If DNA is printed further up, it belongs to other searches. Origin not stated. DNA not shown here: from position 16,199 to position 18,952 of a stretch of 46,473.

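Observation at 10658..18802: Four tail-borne peptidoglycan-hydrolase domains, with a duplicated M23 module shared between tape measure and Tal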

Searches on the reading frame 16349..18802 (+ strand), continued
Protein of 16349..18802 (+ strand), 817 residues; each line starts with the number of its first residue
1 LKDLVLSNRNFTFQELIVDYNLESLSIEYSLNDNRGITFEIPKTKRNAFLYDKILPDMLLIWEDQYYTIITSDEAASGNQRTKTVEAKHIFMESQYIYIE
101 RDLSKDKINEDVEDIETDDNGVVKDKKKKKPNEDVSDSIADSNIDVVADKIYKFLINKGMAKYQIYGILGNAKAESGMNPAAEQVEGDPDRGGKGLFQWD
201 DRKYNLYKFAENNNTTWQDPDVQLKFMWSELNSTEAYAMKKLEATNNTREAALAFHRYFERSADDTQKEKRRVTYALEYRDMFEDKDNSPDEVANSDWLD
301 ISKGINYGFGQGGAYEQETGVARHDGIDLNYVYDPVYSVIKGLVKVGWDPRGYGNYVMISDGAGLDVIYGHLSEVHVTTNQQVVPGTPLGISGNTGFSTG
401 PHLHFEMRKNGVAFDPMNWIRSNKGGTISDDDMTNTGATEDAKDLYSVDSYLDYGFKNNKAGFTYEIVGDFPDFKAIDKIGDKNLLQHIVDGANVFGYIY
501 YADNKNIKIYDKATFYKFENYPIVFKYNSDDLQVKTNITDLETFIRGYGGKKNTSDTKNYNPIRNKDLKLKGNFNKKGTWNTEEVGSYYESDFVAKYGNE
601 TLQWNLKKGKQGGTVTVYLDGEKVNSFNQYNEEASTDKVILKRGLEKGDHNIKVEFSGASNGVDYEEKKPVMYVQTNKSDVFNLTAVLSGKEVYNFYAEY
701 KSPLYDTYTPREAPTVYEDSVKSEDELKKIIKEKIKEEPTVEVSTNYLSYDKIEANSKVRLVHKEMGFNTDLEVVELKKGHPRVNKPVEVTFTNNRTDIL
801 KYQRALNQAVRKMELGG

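Call 51: find_encoding_contigs(protein=P0148, flank=9000, max_places=2)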
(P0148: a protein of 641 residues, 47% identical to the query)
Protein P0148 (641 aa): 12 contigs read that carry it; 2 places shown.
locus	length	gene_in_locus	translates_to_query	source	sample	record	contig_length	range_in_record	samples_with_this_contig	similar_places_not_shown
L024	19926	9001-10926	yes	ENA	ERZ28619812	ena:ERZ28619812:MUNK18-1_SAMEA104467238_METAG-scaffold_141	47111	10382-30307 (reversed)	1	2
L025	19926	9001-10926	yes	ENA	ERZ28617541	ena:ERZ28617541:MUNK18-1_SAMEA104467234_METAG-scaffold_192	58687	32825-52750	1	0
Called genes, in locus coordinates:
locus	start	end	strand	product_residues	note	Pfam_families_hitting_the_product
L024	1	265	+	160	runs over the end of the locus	PF04883:HK97-gp10_like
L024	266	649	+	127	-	PF12691:Phage_tail_terminator_6 (faint)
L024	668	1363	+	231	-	-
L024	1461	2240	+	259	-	PF21461:HL_N-beta (faint), PF02368:Big_2, PF26182:Ig_NUP210_5th (faint), PF02368:Big_2, PF22359:Big-like (weak)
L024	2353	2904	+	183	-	-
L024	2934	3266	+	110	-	-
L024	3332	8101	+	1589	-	PF04513:Baculo_PEP_C (faint), PF20155:TMP_3, PF01551:Peptidase_M23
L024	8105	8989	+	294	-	PF05709:Sipho_tail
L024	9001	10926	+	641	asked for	PF18994:Prophage_tailD1, PF01551:Peptidase_M23, PF06605:Prophage_tail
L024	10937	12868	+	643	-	-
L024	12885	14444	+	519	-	PF10651:BppU_N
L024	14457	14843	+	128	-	-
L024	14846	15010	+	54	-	PF09693:Phage_XkdX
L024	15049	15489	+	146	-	-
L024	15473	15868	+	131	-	-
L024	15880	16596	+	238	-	PF04531:Phage_holin_1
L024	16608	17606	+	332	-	PF05257:CHAP, PF24246:SH3b_T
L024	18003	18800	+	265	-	PF01510:Amidase_2 (weak), PF08460:SH3_5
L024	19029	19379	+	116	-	-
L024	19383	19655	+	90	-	-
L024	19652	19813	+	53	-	-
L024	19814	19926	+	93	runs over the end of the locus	-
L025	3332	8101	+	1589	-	PF04513:Baculo_PEP_C (faint), PF20155:TMP_3, PF01551:Peptidase_M23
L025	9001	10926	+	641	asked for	PF18994:Prophage_tailD1, PF01551:Peptidase_M23, PF06605:Prophage_tail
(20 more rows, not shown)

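Call 76: search_protein_families(library=ncbifam, proteins=[window:16349-18802:+], max_evalue=0.001)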
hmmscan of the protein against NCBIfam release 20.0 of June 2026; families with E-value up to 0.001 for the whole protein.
window:16349-18802:+ (817 aa): 13 families
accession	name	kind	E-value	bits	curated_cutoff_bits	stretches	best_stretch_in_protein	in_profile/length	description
NF052530.1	Heli_ShapePgp3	exception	1.4e-15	57.1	300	1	305-421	149-265/270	peptidoglycan metallopeptidase Pgp3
NF008652.0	PRK11649.1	equivalog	3.7e-15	55.6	341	1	321-418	310-408/439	murein DD-endopeptidase MepM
NF053825.1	PdgNdpepShyA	equivalog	3.9e-13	48.9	700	1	321-418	293-391/425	peptidoglycan DD-endopeptidase ShyA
NF052336.1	PdgHdaseHSB100310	equivalog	4.4e-13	49.3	500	1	315-414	47-148/316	peptidoglycan hydrolase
NF052529.1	PG_M23_Pgp6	exception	9.1e-13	47.7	600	1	325-420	336-432/452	peptidoglycan metallopeptidase Pgp6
NF050804.1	CellDivDipMCaul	equivalog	6e-11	41.9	900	1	322-409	526-615/634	cell division endopeptidase DipM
NF040883.1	amid_act_ActS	equivalog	5.6e-10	38.9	375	1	326-420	138-233/242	amidase activator ActS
NF041208.1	celldiv_DipM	equivalog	5.9e-10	38.9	740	1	315-421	310-418/419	cell division endopeptidase DipM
NF053824.1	PdgNdpepShyC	equivalog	8.6e-10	38.1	700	1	321-414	293-387/429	peptidoglycan DD-endopeptidase ShyC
NF008644.1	PRK11637.1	equivalog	9.2e-09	34.8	270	1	350-420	313-383/385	murein hydrolase activator EnvC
NF053738.1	S2SprSpoIIQBc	equivalog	1.2e-08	34.9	250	1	336-421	138-224/232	stage II sporulation protein SpoIIQ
NF008123.1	PRK10871.1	equivalog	2.6e-05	23.8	311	1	335-420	277-362/365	murein hydrolase activator NlpD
NF047755.1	LIC_10271_M23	exception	7.2e-05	22.6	180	1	335-417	129-206/207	LIC_10271 family cell wall hydrolase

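Call 84: predict_structure(alignment_id=A2)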
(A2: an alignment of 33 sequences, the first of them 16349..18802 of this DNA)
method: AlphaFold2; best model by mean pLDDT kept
length: 817 residues; sequences in the alignment: 33
mean_pLDDT: 79.5   pTM: 0.45
mean pLDDT of the five models: 79.5, 79.3, 76.8, 72.0, 68.2
residues with pLDDT >= 90: 164; 70-90: 513; 50-70: 89; < 50: 51
segments of 3 or more residues with pLDDT < 50: 126-144, 285-290, 311-320, 430-443
pLDDT, mean of each block of 10 residues (from residue 1): 83 88 88 87 88 89 91 83 92 84 75 70 52 26 57 83 90 86 71 78 88 85 91 89 86 90 76 81 49 77 75 45 78 86 88 87 89 86 82 79 89 84 67 28 61 85 84 66 85 85 88 81 74 81 90 78 86 88 93 87 90 93 90 86 88 93 85 86 85 88 83 88 88 83 69 78 69 76 69 59 63 56
secondary structure, 60 per line:
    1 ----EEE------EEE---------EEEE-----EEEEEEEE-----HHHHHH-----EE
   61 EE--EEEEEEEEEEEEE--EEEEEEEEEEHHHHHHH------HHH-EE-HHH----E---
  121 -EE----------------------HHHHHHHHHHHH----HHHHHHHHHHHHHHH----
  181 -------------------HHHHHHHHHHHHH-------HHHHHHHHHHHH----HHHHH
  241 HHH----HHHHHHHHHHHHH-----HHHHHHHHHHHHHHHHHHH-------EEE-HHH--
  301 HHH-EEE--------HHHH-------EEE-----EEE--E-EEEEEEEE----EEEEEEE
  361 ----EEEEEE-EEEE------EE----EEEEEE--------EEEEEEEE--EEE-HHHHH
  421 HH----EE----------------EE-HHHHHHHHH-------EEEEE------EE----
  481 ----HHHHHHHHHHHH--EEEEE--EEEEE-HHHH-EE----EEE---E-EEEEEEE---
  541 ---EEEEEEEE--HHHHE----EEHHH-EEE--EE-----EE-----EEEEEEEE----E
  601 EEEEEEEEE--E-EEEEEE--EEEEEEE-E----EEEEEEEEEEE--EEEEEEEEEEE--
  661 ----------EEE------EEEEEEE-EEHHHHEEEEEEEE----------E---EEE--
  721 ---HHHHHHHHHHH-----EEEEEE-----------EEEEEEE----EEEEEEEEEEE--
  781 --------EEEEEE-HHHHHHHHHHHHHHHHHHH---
elements in order (helices of 4 or more, strands of 3 or more residues): E5-7 E14-16 E26-29 E35-42 H48-53 E59-62 E65-77 E80-89 H90-96 H146-157 H162-176 H200-212 H220-231 H236-243 H248-260 H266-284 E292-294 E305-307 H316-319 E327-329 E335-337 E342-349 E354-360 E365-370 E372-375 E388-393 E402-409 E412-414 H416-422 H448-456 E464-468 H485-496 E499-503 E506-510 H512-515 E523-525 E531-537 E544-551 H554-557 E569-571 E588-595 E600-609 E614-619 E622-628 E635-645 E648-658 E671-673 E680-686 H690-693 E694-701 E716-718 H724-734 E740-745 E757-763 E768-778 E789-794 H796-814
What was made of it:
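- The AF2 model has low-pLDDT linkers at aa 126-144, 285-290 and 430-443 (call 84).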

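Call 88: fold_search(model_id=the predicted structure, library=pdb)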
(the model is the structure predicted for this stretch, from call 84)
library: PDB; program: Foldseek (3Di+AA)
matches with E <= 10: 1296; with E <= 0.001: 123
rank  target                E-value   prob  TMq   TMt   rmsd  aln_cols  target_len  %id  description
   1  9j1k_L                2.1e-18  1.00  0.24  0.50  21.3       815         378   12  Tip region of monocin (released 2025-01-08)
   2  3csq_D                4.3e-12  1.00  0.16  0.37  12.2       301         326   21  Crystal and cryoEM structural studies of a cell wall degrading enzyme in the bacteriophage phi29 tail (released 2008-07-01)
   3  3csq_A                7.8e-12  1.00  0.15  0.36  12.0       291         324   22  Crystal and cryoEM structural studies of a cell wall degrading enzyme in the bacteriophage phi29 tail (released 2008-07-01)
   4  6jmy                  1.8e-10  1.00  0.15  0.44  20.1       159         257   26  Structure of wild type closed form of peptidoglycan peptidase (released 2020-01-15)
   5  6jmx                  3.2e-10  1.00  0.15  0.44  13.6       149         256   28  Structure of open form of peptidoglycan peptidase (released 2020-01-15)
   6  6jmz                  4.2e-10  1.00  0.15  0.44  13.6       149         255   28  Structure of H247A mutant open form peptidoglycan peptidase (released 2020-01-15)
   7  6jn1_A                5.1e-10  1.00  0.15  0.44  21.7       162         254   25  Structure of H247A mutant peptidoglycan peptidase complex with penta peptide (released 2020-01-15)
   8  6jn7_A                5.4e-10  1.00  0.15  0.43  20.1       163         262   25  Structure of H216A mutant closed form peptidoglycan peptidase (released 2020-01-15)
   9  3gs9                  1.5e-09  1.00  0.19  0.42  23.6       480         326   12  Crystal structure of prophage tail protein gp18 (NP_465809.1) from Listeria monocytogenes EGD-e at 1.70 A resolution (released 2009-04-14)
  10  2b13_A                2.0e-09  1.00  0.14  0.84   1.9       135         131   31  Truncated S. aureus LytM, P41 crystal form (released 2006-01-10)
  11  6u2a                  2.6e-09  1.00  0.15  0.32   2.5       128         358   33  ShyA endopeptidase from Vibrio cholera (open form) (released 2020-05-27)
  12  5nmy_MODEL_1_A        2.9e-09  1.00  0.15  0.46   7.8       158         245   30  NMR solution structure of lysostaphin (released 2018-05-16)
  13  9gy1                  3.6e-09  1.00  0.14  0.76   4.3       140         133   31  High resolution crystal structure of StM23 peptidoglycan hydrolase (released 2025-06-04)
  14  8tzl_E                8.0e-09  1.00  0.14  0.32  25.4       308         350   17  Cryo-EM structure of Vibrio cholerae FtsE/FtsX/EnvC complex, full-length (released 2023-12-20)
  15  5j1l_C                1.3e-08  1.00  0.14  0.65   2.5       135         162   32  Crystal structure of Csd1-Csd2 dimer I (released 2016-10-19)
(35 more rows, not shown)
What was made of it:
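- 16349..18802 (+): Tal, the tail-tip hub protein (817 aa). TTG start with AGGAGG 7 nt upstream. Foldseek: monocin tip FtbL 9j1k_L E 2e-18 and Listeria gp18 3gs9 E 1.5e-9 (call 88).
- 16784..17200 (+): Tal lysozyme-like domain (Phage_lysozyme2, aa 146-284). E175 aligns with phi29 gp13 E45. Foldseek 3csq E 4e-12 (call 88).
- On Peptidase M23 (lysostaphin/LytM type), both copies: The Tal domain matches LytM with TM 0.84, rmsd 1.9 (call 88).
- On Siphophage Tal (gp27-like hub; PF18994 + PF06605): Foldseek monocin tip 9j1k_L E 2e-18 and Listeria gp18 3gs9 E 1.5e-9 (call 88).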

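Call 90: find_related_loci(query=A2, collection=genome_contigs, flank=8000)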
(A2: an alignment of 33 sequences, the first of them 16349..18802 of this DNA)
Query A2 (817 aa) in genome_contigs; peptide patterns used: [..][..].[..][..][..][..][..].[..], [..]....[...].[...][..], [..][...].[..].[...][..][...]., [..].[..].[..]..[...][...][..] (x = any residue, [..] = any of these).
248 stretches matched a pattern; 35 encode a relative of the query (tblastn E <= 1e-3); 33 distinct loci.
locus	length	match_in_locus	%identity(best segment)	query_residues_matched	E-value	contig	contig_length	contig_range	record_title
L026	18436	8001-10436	45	1-813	0e+0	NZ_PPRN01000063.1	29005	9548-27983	Staphylococcus pettenkoferi strain CCUG 51270 db56914f-ac3f-4c97-9245-cc804747ed3f_c63, whole genome shotgun sequence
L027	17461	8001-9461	48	1-813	1e-114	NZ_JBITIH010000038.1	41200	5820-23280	Micromonospora sp. NPDC050417 NPDC050417_58_G12.ctg-0038, whole genome shotgun sequence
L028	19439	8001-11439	47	1-816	5e-113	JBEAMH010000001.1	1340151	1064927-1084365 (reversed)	Staphylococcus aureus strain MH_19I_MKU NODE_1_length_1340151_cov_240.003130, whole genome shotgun sequence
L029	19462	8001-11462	48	1-813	4e-112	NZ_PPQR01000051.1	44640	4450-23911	Staphylococcus simiae strain CCUG 51256 3053c986-4193-4ef7-9124-b67535b4293d_c52, whole genome shotgun sequence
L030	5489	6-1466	47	15-813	1e-112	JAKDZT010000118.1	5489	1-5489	MAG: Tetragenococcus sp. isolate 117_S24 117_S24_NODE_1332_length_5489_cov_8.921421, whole genome shotgun sequence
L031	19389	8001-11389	47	1-813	1e-111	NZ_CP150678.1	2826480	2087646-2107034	Staphylococcus sp. S9 chromosome, complete genome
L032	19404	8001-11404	47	1-813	3e-111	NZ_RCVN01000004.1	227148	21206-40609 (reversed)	Staphylococcus pseudoxylosus strain S04009 NODE_4_length_227148_cov_33.070989, whole genome shotgun sequence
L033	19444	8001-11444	47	4-814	2e-109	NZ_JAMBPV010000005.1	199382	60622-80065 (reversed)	Staphylococcus equorum strain TMW 2.2347 5, whole genome shotgun sequence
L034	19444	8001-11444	47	4-814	2e-109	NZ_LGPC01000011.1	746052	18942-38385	Staphylococcus sp. NAM3COL9 strain NA309 scaffold000011, whole genome shotgun sequence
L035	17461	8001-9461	48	1-813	1e-114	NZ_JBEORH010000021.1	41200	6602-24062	Nocardioides sp. NPDC127503 NPDC127503_77_D1.ctg-0021, whole genome shotgun sequence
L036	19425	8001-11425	47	4-813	5e-108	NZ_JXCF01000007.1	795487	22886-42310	Staphylococcus gallinarum strain DSM 20610 contig_7, whole genome shotgun sequence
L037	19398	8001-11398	46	1-812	1e-107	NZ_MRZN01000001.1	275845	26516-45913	Staphylococcus edaphicus strain CCM 8730 NODE_1_length_275845_cov_277.41, whole genome shotgun sequence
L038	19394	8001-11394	49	1-811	9e-107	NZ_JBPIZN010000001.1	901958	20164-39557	Staphylococcus auricularis strain FT543_184 NODE_1_length_901958_cov_349.851724, whole genome shotgun sequence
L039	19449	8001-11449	46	2-812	3e-106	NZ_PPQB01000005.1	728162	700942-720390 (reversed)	Staphylococcus arlettae strain NCTC 12413 NCTC12413_e2_c7, whole genome shotgun sequence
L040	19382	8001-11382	47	4-813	3e-105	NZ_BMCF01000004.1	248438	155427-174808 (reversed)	Staphylococcus nepalensis strain CCM 7045 sequence04, whole genome shotgun sequence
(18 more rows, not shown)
